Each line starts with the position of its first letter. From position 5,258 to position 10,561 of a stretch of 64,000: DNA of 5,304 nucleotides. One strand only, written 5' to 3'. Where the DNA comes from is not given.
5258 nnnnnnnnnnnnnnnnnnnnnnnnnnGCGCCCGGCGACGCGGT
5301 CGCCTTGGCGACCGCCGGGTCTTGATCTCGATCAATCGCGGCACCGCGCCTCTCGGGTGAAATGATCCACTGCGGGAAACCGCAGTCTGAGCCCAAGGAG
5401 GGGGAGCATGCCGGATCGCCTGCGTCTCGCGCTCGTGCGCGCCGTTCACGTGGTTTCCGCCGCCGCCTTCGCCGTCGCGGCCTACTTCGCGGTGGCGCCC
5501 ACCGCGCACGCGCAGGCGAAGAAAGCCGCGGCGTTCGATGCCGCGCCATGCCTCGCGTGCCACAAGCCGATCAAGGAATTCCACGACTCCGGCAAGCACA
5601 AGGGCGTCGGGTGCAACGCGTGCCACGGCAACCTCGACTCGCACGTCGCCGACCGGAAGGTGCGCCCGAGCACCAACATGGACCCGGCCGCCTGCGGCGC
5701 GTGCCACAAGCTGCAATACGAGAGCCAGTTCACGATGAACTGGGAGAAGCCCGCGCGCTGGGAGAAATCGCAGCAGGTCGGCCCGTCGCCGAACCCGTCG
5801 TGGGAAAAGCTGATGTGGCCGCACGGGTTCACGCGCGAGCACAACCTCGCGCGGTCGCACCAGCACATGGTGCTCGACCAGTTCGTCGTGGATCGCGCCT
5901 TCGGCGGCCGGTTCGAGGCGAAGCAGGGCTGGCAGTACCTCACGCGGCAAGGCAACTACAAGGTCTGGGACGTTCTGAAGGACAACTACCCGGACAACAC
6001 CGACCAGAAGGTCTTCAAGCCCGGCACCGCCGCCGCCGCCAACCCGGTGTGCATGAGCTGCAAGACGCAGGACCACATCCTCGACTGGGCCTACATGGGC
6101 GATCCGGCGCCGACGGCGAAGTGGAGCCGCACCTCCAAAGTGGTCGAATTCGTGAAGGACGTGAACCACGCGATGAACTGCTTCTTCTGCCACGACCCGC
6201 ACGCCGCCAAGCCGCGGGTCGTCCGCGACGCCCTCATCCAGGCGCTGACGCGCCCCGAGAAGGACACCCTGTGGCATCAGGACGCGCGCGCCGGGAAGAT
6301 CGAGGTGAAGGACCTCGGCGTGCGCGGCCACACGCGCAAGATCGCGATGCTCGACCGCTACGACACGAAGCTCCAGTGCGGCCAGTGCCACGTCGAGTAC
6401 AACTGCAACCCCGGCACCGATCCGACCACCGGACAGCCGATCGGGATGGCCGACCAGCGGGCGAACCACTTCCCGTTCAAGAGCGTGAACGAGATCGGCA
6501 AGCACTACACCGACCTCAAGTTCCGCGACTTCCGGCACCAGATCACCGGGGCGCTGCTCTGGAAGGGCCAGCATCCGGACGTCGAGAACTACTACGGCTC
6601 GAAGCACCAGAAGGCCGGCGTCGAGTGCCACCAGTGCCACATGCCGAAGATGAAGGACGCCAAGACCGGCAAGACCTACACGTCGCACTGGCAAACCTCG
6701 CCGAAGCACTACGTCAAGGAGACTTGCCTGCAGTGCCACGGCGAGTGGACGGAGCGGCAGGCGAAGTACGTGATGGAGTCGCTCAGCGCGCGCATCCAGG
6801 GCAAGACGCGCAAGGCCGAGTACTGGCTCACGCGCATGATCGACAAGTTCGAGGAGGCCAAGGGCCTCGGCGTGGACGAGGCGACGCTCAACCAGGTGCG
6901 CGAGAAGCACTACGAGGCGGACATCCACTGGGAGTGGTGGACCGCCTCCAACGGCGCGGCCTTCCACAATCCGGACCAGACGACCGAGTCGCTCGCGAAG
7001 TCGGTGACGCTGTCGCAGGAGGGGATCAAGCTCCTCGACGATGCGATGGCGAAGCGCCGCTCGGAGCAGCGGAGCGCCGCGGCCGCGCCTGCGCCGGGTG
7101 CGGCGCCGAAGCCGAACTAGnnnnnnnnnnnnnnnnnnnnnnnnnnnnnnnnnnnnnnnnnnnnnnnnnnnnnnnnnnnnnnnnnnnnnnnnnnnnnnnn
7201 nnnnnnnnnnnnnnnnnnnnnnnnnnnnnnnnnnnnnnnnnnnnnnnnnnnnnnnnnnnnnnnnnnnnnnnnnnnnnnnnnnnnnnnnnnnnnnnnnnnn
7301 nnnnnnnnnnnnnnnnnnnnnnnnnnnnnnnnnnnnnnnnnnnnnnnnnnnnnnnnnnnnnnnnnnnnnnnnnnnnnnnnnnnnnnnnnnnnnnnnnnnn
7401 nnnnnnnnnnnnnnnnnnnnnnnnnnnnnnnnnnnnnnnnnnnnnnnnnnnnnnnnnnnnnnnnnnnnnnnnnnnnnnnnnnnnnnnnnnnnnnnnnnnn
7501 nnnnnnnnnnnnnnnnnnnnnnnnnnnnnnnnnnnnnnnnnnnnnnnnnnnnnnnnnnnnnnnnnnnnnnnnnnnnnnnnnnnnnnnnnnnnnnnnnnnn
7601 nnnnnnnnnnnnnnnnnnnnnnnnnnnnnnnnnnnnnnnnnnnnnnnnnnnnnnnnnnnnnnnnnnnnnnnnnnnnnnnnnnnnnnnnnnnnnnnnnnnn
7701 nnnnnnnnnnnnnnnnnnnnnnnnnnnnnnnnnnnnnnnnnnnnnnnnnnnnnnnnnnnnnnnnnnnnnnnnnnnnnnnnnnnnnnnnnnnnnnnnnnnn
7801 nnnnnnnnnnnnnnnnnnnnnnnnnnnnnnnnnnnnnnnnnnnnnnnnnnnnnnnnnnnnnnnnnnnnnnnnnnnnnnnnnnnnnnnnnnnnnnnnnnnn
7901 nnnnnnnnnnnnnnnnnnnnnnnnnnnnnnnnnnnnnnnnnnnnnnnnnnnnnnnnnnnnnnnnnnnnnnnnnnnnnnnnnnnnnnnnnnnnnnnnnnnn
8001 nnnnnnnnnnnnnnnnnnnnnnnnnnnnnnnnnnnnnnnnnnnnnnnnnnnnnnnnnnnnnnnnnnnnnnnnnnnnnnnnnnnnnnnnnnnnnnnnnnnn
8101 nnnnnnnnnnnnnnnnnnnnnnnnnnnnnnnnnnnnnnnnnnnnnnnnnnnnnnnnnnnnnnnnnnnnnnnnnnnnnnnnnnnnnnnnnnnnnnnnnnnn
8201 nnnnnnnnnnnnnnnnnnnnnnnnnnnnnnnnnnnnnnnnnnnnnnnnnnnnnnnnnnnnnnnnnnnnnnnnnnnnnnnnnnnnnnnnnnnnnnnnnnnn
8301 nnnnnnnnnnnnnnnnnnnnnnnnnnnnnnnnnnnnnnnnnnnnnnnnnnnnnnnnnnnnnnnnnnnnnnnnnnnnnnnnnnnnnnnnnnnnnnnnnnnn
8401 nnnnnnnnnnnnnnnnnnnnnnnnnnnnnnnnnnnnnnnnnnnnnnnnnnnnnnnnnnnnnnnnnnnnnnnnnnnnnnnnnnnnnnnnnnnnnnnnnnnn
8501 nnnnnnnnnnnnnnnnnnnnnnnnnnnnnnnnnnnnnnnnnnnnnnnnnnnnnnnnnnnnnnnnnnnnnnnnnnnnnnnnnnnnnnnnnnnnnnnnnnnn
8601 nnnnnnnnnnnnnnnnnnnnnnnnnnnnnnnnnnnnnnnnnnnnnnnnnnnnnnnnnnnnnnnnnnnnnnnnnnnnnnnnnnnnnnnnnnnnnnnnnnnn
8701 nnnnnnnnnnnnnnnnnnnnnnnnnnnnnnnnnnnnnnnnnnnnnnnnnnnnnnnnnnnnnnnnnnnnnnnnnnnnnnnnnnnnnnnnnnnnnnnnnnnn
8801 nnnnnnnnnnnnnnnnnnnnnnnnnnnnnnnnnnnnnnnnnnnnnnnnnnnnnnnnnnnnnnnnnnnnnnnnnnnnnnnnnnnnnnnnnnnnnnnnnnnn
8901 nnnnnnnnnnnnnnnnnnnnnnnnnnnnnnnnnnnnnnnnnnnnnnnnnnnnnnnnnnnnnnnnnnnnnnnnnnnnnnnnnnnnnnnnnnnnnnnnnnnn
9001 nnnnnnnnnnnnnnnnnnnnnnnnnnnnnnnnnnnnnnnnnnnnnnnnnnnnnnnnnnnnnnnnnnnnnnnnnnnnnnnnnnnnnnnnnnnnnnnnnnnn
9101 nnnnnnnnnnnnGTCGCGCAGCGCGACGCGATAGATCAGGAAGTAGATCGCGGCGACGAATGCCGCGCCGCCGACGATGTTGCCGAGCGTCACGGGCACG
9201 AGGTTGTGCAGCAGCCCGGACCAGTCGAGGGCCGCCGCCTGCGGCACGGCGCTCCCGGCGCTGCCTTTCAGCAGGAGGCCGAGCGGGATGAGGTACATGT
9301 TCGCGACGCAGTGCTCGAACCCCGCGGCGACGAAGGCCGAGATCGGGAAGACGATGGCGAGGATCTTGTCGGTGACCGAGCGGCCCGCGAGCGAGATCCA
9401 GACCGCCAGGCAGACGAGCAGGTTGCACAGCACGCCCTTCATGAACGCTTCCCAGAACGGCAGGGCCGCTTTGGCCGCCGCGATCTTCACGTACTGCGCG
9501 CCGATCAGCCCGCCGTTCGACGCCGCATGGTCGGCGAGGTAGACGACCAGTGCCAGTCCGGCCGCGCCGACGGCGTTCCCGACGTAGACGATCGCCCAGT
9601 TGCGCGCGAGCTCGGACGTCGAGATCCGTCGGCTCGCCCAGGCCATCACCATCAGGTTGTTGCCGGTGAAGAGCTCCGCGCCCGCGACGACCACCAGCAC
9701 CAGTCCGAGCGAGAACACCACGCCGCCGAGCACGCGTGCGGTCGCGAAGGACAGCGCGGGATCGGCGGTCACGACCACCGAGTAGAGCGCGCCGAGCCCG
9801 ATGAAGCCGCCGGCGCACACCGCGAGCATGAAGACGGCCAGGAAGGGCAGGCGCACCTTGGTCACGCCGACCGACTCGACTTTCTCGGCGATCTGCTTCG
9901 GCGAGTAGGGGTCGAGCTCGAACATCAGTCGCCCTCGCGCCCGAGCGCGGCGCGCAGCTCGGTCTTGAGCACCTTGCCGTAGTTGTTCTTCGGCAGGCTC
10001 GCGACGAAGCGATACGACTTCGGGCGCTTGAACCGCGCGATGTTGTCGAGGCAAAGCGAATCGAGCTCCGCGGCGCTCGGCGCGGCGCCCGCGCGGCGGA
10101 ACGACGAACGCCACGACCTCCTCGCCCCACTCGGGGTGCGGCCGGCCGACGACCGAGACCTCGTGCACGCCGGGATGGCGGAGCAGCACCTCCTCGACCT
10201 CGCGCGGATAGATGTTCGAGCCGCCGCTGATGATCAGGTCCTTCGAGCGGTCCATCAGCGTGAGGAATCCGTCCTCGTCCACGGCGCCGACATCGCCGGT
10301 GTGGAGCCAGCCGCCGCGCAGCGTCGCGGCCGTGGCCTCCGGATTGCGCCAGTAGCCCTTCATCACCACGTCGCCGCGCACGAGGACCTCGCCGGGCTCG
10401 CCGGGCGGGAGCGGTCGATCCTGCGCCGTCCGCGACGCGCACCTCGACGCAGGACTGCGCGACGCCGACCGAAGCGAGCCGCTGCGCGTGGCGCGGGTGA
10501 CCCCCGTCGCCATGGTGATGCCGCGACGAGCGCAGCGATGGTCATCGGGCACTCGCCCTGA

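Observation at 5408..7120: TvNiR-type octaheme nitrite reductase (CxxCK catalytic heme plus Tyr-x-Cys) directly behind the ccm operon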

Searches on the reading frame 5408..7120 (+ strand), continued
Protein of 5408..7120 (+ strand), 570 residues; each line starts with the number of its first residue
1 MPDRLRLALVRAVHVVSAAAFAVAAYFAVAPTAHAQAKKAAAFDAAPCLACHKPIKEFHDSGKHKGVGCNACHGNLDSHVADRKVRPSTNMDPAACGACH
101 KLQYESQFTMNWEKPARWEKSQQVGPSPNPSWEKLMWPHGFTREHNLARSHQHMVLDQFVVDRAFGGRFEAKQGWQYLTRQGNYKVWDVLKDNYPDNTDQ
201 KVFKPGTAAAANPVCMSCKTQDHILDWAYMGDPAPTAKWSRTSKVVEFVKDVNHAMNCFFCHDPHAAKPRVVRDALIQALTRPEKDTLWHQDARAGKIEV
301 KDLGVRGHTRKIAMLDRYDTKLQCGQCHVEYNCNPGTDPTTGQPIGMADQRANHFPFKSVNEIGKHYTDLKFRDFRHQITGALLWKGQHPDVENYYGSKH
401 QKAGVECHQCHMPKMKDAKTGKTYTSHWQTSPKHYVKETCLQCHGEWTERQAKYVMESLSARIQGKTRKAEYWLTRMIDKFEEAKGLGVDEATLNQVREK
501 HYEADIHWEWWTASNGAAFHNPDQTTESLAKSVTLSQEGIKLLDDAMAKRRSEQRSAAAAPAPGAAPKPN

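Call 45: find_encoding_contigs(protein=P0001, flank=6000, max_places=3)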
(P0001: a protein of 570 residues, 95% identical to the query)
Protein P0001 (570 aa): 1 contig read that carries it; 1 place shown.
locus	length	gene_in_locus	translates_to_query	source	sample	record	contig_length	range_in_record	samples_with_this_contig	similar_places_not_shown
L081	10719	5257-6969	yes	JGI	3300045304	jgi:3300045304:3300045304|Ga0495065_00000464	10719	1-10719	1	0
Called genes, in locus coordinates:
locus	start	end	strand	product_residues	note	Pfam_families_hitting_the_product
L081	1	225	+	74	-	?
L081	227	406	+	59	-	PF04995:CcmD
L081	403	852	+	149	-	PF03100:CcmE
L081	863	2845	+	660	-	PF01578:Cytochrom_C_asm, PF16327:CcmF_C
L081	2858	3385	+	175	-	PF08534:Redoxin, PF00578:AhpC-TSA, PF00085:Thioredoxin (faint), PF13905:Thioredoxin_8 (weak)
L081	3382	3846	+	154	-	PF03918:CcmH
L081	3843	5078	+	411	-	PF14559:TPR_19 (faint), PF13432:TPR_16 (faint), PF23914:TPR_CcmH_CycH, PF13431:TPR_17 (faint), PF00515:TPR_1 (faint), PF07719:TPR_2 (weak), PF13428:TPR_14 (weak), PF23892:Ig_CycH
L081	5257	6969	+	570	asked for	PF14537:Cytochrom_c3_2 (faint), PF02335:Cytochrom_C552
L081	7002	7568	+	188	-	PF23914:TPR_CcmH_CycH, PF07719:TPR_2 (faint)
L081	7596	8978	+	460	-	PF00890:FAD_binding_2 (weak), PF01266:DAO, PF01593:Amino_oxidase, PF13450:NAD_binding_8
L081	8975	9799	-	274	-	PF01226:Form_Nir_trans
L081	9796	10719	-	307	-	?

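Call 57: predict_structure(alignment_id=A1)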
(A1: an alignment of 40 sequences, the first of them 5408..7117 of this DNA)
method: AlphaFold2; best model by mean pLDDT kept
length: 570 residues; sequences in the alignment: 40
mean_pLDDT: 69.8   pTM: 0.69
mean pLDDT of the five models: 69.8, 69.3, 66.9, 62.6, 59.7
residues with pLDDT >= 90: 74; 70-90: 216; 50-70: 204; < 50: 76
segments of 3 or more residues with pLDDT < 50: 29-40, 204-207, 209-213, 220-222, 224-243, 257-273, 329-333, 568-570
pLDDT, mean of each block of 10 residues (from residue 1): 73 82 61 36 76 67 71 81 74 64 67 54 55 67 52 61 62 74 75 71 49 50 46 41 57 57 42 56 65 71 58 63 55 61 66 70 81 75 71 77 79 82 74 83 91 87 88 95 96 96 90 69 90 98 97 77 50
secondary structure, 60 per line:
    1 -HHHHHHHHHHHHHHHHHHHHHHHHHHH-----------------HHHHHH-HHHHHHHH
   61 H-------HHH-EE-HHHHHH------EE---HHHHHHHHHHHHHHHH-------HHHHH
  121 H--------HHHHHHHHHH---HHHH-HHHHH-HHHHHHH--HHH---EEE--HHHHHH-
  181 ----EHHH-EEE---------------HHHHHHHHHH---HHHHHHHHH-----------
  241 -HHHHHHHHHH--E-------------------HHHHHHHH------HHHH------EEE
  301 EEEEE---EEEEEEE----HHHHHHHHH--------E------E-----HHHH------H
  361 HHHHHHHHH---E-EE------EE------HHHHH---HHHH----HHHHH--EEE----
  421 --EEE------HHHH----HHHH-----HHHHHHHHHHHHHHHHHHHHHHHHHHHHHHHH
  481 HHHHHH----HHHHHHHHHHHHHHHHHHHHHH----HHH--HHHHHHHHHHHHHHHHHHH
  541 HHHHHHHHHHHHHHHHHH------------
elements in order: H2-28 H46-51 H53-61 H76-81 H93-108 H116-121 H130-139 H143-146 H148-152 H154-160 E169-171 H174-179 E190-192 H208-217 H221-229 H242-251 H274-281 H288-291 E298-305 E309-315 H320-328 H350-353 H360-369 H391-395 H399-402 H407-411 E414-416 E423-425 H432-435 H440-443 H449-486 H491-512 H522-558

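Call 59: fold_search(model_id=the predicted structure, library=pdb)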
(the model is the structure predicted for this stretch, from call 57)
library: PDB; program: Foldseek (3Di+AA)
matches with E <= 10: 220; with E <= 0.001: 34
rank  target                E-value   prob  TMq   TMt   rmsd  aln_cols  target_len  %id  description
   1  3f29_A                3.5e-32  1.00  0.71  0.77   5.2       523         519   46  Structure of the Thioalkalivibrio nitratireducens cytochrome c nitrite reductase in complex with sulfite (released 2008-12-09)
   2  3f29_B                4.4e-32  1.00  0.72  0.78   5.2       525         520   46  Structure of the Thioalkalivibrio nitratireducens cytochrome c nitrite reductase in complex with sulfite (released 2008-12-09)
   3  3ttb_A                1.1e-31  1.00  0.72  0.78   5.0       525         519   45  Structure of the Thioalkalivibrio paradoxus cytochrome c nitrite reductase in complex with sulfite (released 2011-10-05)
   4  3rkh_A                1.3e-31  1.00  0.72  0.78   4.8       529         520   45  Structure of the Thioalkalivibrio nitratireducens cytochrome c nitrite reductase in a complex with nitrite (full occup (released 2011-06-15)
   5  2ot4_A                2.5e-31  1.00  0.72  0.78   5.2       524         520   46  Structure of a hexameric multiheme c nitrite reductase from the extremophile bacterium Thiolkalivibrio nitratireducens (released 2008-04-08)
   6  3mmo_A                2.5e-31  1.00  0.71  0.77   5.2       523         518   46  Structure of the Thioalkalivibrio nitratireducens cytochrome c nitrite reductase in complex with cyanide (released 2010-09-29)
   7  3sxq_B                4.2e-31  1.00  0.71  0.78   5.1       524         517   45  Structure of a hexameric multiheme c nitrite reductase from the extremophile bacterium Thiolkalivibrio paradoxus (released 2012-09-26)
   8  8rv0                  2.6e-30  1.00  0.69  0.78   5.2       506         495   42  Crystal structure of octaheme nitrite reductase from Trichlorobacter ammonificans in complex with nitrite (released 2024-03-27)
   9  2rf7_A                1.0e-09  1.00  0.45  0.56   7.5       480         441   18  Crystal structure of the escherichia coli nrfa mutant Q263E (released 2008-03-25)
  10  1gu6_A                1.8e-09  1.00  0.35  0.45   3.5       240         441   25  Structure of the Periplasmic Cytochrome c Nitrite Reductase from Escherichia coli (released 2002-03-08)
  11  2rdz_A                2.6e-09  1.00  0.35  0.44   3.4       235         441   25  High Resolution Crystal Structure of the Escherichia coli Cytochrome c Nitrite Reductase. (released 2008-03-25)
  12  4wjy_A                2.8e-09  1.00  0.35  0.45   3.4       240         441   24  Esherichia coli nitrite reductase NrfA H264N (released 2015-03-11)
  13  3ubr_A                3.8e-09  1.00  0.35  0.45   3.4       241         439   26  Laue structure of Shewanella oneidensis cytochrome-c Nitrite Reductase (released 2012-04-25)
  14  1fs7                  6.4e-09  1.00  0.32  0.39   6.3       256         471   20  CYTOCHROME C NITRITE REDUCTASE FROM WOLINELLA SUCCINOGENES (released 2001-01-17)
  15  3bng                  8.9e-09  1.00  0.32  0.39   6.4       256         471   20  W. succinogenes NrfA Y218F (released 2008-02-26)
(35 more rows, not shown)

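Call 71: search_protein_families(library=pfam, proteins=[L062:9435-11603:+, L062:11647-13074:+, L053:836-2005:-, L059:3780-5978:-], max_evalue=0.0001)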
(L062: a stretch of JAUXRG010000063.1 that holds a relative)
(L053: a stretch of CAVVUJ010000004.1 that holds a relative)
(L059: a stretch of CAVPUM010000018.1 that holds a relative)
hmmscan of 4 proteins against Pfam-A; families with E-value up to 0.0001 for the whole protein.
L062:9435-11603:+ (723 aa): 6 families
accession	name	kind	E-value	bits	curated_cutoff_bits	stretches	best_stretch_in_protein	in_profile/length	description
PF14522.11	Cytochrome_C7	-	1.2e-16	60.7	24.8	0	255-323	6-67/67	Cytochrome c7 and related cytochrome c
PF09699.15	Paired_CXXCH_1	-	1.8e-12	47.2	20.6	0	292-324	8-38/41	Doubled CXXCH motif (Paired_CXXCH_1)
PF14537.11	Cytochrom_c3_2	-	1.3e-09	38.8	25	0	79-150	21-78/79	Cytochrome c3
PF03264.19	Cytochrom_NNT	-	7.5e-08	32.7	24.1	0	258-303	33-78/174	NapC/NirT cytochrome c family, N-terminal region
PF01292.26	Ni_hydr_CYTB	-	4.4e-06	27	30.1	1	419-533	51-170/179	Prokaryotic cytochrome b561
PF02085.21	Cytochrom_CIII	-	1.1e-05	26.2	22.9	0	108-208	20-101/101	Class III cytochrome C family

L062:11647-13074:+ (476 aa): 2 families
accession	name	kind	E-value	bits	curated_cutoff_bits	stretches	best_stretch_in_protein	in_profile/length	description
PF03264.19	Cytochrom_NNT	-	1.4e-09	38.4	24.1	1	108-192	7-95/174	NapC/NirT cytochrome c family, N-terminal region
PF14522.11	Cytochrome_C7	-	5e-09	36.3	24.8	0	428-458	43-66/67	Cytochrome c7 and related cytochrome c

L053:836-2005:- (390 aa): 5 families
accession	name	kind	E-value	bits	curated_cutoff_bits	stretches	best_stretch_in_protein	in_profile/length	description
PF09699.15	Paired_CXXCH_1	-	8e-10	38.7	20.6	0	154-185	8-40/41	Doubled CXXCH motif (Paired_CXXCH_1)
PF14522.11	Cytochrome_C7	-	2.7e-09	37.2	24.8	1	119-181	9-66/67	Cytochrome c7 and related cytochrome c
PF14537.11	Cytochrom_c3_2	-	9.1e-08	32.9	25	0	154-209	8-65/79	Cytochrome c3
PF22113.1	Mtrc-MtrF_II-IV_dom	-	1.3e-07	31.8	30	1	47-140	77-174/176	Outer membrane cytochrome MtrC/MtrF-like, domains II/IV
PF13435.11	Cytochrome_C554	-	7.1e-07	30.5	20.8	0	124-208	1-83/84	Cytochrome c554 and c-prime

L059:3780-5978:- (733 aa): 4 families
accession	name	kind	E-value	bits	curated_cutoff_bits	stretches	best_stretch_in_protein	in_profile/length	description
PF22113.1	Mtrc-MtrF_II-IV_dom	-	5.3e-09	36.3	30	1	48-131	79-166/176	Outer membrane cytochrome MtrC/MtrF-like, domains II/IV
PF14522.11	Cytochrome_C7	-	8.4e-09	35.6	24.8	0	88-158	13-66/67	Cytochrome c7 and related cytochrome c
PF09699.15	Paired_CXXCH_1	-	1.6e-07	31.3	20.6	0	148-184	8-40/41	Doubled CXXCH motif (Paired_CXXCH_1)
PF14537.11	Cytochrom_c3_2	-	7.9e-06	26.7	25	0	154-208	9-65/79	Cytochrome c3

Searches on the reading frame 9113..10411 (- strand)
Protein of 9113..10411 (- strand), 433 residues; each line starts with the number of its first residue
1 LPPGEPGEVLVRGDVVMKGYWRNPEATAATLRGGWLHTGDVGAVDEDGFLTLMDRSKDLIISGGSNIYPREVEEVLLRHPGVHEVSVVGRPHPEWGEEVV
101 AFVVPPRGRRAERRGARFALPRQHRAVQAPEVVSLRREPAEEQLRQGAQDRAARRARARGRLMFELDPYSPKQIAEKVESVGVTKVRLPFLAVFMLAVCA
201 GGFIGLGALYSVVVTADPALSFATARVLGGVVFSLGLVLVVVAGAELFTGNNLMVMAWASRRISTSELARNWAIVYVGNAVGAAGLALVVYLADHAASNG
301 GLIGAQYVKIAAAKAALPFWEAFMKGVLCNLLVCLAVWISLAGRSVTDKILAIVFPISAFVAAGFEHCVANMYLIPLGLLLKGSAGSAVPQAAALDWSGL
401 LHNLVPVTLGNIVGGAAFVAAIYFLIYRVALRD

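Call 19: search_protein_families(library=pfam, proteins=[window:9113-10411:-], max_evalue=0.0001)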
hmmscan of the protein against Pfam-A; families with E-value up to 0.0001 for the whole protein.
window:9113-10411:- (433 aa): 2 families
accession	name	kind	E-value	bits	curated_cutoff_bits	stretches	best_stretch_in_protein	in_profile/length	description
PF01226.23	Form_Nir_trans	-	1.4e-75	254.2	34.6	1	173-424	1-239/240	Formate/nitrite transporter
PF13193.12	AMP-binding_C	-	3.8e-12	47.4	24.5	1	71-109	1-39/76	AMP-binding enzyme C-terminal domain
